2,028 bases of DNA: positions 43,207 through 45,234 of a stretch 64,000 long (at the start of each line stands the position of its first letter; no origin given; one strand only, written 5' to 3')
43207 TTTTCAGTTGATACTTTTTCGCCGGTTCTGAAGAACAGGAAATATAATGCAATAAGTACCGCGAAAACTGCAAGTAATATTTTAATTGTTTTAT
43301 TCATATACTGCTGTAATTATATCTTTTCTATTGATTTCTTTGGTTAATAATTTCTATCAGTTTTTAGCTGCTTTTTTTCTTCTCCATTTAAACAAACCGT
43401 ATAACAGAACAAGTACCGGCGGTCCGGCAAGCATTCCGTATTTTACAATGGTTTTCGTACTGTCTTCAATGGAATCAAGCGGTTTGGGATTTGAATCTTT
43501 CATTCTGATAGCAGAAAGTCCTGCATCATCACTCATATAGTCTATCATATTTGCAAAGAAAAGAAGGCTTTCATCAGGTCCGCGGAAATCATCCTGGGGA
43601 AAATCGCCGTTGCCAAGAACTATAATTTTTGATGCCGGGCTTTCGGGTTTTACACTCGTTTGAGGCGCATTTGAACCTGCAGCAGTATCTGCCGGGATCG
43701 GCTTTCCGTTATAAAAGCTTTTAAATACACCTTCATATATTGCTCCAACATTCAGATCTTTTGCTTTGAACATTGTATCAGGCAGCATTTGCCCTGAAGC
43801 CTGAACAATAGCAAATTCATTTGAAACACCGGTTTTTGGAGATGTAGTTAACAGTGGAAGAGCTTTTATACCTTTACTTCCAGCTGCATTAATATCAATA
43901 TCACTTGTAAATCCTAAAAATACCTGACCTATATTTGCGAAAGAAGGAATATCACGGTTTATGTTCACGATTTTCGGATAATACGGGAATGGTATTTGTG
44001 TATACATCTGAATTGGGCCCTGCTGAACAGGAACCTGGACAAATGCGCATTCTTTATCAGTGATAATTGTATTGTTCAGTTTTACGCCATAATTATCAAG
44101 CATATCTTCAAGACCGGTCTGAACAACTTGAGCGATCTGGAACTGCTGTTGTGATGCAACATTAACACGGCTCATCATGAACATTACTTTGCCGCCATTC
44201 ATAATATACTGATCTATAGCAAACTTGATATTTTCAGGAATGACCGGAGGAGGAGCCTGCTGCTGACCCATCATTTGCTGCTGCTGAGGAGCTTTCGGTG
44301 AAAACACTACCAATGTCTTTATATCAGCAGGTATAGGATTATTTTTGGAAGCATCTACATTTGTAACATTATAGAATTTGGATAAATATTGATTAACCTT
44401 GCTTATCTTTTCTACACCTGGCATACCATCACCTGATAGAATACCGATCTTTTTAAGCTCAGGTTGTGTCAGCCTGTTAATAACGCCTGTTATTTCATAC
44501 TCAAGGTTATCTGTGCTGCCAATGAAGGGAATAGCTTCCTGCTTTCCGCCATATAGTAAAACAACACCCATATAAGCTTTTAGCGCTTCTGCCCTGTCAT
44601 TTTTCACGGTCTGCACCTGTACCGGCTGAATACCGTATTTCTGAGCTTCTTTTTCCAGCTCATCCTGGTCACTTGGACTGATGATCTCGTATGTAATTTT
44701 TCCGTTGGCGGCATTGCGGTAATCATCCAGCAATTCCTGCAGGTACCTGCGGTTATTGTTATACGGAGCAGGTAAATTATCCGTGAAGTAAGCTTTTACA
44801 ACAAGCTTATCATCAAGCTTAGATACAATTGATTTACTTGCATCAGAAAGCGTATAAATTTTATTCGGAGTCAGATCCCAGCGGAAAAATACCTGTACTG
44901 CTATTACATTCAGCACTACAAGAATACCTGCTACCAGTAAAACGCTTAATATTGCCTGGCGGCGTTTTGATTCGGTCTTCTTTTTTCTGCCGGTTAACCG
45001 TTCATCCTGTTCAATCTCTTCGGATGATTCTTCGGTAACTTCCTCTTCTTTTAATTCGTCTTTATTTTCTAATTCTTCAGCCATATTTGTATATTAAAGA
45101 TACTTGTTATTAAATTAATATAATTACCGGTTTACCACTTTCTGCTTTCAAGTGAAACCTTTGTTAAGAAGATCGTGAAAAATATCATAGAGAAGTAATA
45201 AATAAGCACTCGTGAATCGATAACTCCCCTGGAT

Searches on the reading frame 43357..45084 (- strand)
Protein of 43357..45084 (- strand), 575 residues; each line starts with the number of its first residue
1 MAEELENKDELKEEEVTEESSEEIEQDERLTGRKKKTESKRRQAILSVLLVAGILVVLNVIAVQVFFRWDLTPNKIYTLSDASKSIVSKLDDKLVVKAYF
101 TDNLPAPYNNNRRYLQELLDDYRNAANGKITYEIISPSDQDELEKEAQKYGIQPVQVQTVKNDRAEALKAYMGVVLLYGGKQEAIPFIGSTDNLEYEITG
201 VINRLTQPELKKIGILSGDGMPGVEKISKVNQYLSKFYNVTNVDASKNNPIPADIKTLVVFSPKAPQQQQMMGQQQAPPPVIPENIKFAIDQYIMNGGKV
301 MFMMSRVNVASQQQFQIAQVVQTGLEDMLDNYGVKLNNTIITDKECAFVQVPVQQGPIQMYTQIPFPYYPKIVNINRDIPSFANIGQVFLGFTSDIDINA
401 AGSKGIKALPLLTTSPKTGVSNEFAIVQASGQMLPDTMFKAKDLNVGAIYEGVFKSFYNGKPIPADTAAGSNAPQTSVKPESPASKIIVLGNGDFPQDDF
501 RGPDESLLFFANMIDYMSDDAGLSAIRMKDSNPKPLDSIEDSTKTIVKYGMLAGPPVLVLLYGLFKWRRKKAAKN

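Call 33: search_protein_families(library=pfam, proteins=[window:43357-45084:-], max_evalue=0.001)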
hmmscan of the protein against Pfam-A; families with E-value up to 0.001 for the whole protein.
window:43357-45084:- (575 aa): 2 families
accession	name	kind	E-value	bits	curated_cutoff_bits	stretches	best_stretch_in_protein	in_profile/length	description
PF09822.16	ABC_transp_aux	-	5.2e-49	167.5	34.7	2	282-517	58-285/288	ABC-type uncharacterized transport system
PF23357.1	DUF7088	-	7.5e-28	97.2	27.8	1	74-175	2-103/105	Domain of unknown function (DUF7088)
